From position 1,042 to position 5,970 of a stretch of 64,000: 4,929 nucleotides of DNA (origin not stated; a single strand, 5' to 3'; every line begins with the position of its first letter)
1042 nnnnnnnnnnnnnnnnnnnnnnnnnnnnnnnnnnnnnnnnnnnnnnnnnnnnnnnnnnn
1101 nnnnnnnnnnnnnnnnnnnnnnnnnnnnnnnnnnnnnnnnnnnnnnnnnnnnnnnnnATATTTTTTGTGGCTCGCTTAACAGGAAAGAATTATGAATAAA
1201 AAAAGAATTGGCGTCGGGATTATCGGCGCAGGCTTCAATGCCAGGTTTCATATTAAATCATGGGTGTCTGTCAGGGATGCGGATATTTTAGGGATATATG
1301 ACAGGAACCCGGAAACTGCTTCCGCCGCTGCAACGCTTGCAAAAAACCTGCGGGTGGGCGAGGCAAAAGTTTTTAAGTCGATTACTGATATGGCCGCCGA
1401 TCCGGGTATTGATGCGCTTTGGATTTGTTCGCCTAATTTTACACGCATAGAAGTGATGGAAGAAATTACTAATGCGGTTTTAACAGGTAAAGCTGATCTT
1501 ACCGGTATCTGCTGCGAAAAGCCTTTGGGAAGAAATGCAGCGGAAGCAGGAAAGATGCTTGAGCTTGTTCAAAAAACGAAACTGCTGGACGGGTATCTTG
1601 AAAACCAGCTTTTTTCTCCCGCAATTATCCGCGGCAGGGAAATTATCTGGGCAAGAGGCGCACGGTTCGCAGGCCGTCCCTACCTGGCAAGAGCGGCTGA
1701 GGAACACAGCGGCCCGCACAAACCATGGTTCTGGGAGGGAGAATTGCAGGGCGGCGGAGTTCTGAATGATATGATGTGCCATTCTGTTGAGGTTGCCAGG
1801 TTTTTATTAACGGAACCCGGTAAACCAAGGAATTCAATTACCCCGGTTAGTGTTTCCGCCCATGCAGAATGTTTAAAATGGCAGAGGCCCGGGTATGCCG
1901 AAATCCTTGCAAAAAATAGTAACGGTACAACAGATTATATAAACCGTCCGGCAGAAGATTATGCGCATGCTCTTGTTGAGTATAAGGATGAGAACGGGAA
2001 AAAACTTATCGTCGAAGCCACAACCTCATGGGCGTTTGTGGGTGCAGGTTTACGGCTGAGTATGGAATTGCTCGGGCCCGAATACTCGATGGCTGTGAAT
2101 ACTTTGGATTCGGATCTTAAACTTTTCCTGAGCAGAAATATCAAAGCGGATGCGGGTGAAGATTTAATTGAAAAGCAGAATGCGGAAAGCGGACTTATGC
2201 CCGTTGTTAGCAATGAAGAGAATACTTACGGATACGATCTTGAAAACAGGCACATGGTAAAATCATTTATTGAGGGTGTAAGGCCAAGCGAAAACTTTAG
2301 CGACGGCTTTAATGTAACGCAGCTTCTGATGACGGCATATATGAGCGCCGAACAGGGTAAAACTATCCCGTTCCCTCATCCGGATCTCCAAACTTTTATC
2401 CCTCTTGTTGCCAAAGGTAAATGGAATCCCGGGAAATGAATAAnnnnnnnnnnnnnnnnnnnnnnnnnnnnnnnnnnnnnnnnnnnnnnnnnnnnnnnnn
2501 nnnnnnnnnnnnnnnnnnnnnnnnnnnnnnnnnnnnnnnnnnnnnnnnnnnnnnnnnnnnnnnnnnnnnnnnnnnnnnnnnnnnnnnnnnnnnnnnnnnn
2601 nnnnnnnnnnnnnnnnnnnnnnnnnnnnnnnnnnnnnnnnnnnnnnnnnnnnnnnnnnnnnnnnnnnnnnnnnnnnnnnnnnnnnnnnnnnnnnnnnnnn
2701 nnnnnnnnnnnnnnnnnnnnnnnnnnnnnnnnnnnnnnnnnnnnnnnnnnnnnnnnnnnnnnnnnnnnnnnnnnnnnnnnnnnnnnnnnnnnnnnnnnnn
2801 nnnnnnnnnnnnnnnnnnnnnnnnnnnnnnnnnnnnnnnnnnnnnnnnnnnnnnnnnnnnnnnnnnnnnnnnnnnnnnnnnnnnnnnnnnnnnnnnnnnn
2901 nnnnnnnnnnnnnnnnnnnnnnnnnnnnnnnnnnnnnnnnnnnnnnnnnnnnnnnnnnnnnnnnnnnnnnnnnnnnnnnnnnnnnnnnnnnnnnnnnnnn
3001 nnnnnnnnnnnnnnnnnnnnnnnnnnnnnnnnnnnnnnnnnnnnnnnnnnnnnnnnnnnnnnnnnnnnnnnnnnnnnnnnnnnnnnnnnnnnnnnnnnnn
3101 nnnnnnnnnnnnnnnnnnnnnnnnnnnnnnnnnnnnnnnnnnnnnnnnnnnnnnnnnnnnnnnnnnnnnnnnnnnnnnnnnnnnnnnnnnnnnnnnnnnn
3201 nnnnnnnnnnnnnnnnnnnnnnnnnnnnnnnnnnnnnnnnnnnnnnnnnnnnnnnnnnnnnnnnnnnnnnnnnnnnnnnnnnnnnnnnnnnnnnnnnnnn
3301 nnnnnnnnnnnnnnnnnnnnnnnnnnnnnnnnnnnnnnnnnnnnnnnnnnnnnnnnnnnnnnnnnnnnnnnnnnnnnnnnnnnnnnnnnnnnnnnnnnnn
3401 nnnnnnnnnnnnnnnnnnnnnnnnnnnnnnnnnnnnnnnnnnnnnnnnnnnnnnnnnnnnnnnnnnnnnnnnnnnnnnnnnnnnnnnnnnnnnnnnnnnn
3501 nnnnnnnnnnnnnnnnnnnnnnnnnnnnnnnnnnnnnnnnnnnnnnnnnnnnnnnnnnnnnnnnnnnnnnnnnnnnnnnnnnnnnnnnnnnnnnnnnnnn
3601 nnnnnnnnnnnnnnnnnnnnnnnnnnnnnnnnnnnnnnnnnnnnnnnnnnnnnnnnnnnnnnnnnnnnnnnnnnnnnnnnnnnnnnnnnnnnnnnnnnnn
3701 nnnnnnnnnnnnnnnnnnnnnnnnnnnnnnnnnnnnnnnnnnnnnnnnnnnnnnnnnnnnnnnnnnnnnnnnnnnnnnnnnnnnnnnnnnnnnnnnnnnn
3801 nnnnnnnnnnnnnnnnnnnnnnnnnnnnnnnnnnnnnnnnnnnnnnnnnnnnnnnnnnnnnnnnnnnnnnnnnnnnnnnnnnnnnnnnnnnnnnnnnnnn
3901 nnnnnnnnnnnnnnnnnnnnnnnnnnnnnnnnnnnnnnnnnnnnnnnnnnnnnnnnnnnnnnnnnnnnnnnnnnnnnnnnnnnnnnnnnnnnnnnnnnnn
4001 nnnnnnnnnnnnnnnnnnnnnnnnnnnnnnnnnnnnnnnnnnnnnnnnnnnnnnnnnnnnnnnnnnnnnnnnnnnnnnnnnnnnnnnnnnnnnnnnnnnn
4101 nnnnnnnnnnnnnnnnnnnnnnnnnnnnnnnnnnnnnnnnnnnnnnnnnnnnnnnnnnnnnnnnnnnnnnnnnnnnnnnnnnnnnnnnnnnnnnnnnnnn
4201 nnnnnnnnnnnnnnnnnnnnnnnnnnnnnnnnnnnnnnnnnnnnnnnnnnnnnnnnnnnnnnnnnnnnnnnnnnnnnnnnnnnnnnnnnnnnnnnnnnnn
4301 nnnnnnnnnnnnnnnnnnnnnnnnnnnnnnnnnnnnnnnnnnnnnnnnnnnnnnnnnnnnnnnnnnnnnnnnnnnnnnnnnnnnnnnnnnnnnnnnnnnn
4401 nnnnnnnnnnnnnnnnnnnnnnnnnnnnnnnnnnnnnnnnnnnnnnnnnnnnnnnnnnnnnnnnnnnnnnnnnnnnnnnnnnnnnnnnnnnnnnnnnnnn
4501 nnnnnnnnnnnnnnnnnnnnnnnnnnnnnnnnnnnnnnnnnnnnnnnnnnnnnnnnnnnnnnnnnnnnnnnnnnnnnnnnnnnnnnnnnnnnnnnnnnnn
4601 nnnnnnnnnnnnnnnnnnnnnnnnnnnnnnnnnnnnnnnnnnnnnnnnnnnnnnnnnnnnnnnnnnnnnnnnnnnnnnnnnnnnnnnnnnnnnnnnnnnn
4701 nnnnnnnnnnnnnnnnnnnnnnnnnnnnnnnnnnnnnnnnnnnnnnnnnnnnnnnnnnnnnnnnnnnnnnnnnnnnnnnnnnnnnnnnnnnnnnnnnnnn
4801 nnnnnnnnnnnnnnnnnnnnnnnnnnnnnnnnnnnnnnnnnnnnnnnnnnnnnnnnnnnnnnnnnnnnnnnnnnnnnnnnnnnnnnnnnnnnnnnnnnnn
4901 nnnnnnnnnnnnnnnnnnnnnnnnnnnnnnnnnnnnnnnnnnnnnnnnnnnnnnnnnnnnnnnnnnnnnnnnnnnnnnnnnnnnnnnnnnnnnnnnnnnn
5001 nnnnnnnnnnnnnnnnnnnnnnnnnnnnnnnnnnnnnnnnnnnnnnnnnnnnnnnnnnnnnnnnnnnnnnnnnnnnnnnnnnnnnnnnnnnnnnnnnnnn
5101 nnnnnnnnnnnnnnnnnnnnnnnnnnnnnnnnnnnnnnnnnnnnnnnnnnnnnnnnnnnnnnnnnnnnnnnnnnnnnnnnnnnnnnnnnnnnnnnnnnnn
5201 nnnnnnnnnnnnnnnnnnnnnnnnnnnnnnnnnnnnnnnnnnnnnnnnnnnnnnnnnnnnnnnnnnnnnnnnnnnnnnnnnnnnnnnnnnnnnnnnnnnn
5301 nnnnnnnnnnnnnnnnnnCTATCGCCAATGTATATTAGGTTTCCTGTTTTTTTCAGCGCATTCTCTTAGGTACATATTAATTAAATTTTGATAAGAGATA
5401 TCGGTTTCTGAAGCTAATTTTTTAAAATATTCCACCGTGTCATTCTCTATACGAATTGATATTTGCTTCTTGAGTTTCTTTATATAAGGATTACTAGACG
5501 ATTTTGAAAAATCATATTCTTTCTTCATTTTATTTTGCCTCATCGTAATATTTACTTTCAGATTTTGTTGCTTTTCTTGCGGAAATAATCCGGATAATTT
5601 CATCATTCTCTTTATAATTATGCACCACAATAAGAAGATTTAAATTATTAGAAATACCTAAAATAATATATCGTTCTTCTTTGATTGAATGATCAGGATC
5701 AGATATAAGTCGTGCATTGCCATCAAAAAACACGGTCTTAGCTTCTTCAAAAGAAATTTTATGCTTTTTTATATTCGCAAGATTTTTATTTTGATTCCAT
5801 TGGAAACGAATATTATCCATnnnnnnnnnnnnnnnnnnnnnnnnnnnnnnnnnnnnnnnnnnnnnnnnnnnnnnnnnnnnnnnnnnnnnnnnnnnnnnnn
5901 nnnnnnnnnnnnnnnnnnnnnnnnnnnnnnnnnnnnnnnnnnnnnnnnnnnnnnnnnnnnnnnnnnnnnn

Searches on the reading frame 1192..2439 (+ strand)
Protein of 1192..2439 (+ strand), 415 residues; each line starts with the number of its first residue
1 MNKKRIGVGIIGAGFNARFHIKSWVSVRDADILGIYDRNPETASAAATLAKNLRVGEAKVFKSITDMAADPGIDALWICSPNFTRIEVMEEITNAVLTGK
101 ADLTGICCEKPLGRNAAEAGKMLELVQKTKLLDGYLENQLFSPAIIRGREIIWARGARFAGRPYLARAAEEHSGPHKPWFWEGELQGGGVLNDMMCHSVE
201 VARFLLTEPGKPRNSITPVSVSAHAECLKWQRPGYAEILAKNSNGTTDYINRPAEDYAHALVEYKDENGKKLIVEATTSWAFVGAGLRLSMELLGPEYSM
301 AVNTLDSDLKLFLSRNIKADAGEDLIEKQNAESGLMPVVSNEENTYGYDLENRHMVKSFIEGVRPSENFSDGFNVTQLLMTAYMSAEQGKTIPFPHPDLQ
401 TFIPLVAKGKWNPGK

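Call 46: search_protein_families(library=pfam, proteins=[window:1192-2439:+])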
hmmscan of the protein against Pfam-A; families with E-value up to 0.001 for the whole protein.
window:1192-2439:+ (415 aa): 3 families
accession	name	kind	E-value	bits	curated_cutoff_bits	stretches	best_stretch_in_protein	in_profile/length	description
PF01408.29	GFO_IDH_MocA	-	1.3e-17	65.1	24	1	6-130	1-113/120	Oxidoreductase family, NAD-binding Rossmann fold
PF22725.1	GFO_IDH_MocA_C3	-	4.3e-11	43.3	27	1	161-294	14-117/124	GFO/IDH/MocA C-terminal domain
PF02894.22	GFO_IDH_MocA_C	-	4.4e-05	23.8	22.9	1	181-393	32-217/218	Oxidoreductase family, C-terminal alpha/beta domain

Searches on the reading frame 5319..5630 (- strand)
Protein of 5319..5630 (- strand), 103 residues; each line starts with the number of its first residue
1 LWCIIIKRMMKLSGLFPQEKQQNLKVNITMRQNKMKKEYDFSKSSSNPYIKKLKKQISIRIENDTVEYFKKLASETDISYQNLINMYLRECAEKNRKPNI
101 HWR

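Call 86: search_protein_families(library=pfam, proteins=[window:5319-5630:-], max_evalue=0.01)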
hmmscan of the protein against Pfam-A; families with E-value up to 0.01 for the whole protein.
window:5319-5630:- (103 aa): 4 families
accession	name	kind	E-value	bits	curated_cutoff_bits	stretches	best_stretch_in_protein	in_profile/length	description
PF12441.14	CopG_antitoxin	-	1.6e-08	35.6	28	1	38-90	23-78/79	CopG antitoxin of type II toxin-antitoxin system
PF14384.12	BrnA_antitoxin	-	2.5e-07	31.4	26.1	1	45-91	24-67/68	BrnA antitoxin of type II toxin-antitoxin system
PF19891.5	DUF6364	-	0.0013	19.6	27.3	1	54-98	2-44/70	Family of unknown function (DUF6364)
PF11797.14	WxLIP_HBD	-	0.006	17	28.9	1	25-84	13-72/138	WxL Interacting Protein, host binding domain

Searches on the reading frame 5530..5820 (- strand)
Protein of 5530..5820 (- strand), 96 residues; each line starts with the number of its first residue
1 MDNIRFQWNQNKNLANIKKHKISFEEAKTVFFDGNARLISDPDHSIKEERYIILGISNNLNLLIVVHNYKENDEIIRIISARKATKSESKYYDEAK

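Call 86: search_protein_families(library=pfam, proteins=[window:5530-5820:-], max_evalue=0.01)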
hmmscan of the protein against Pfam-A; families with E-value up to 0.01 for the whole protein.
window:5530-5820:- (96 aa): 1 family
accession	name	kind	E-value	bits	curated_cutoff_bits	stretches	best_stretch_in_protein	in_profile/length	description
PF04365.19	BrnT_toxin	-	7.7e-27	93.9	34.5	1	8-88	1-77/77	Ribonuclease toxin, BrnT, of type II toxin-antitoxin system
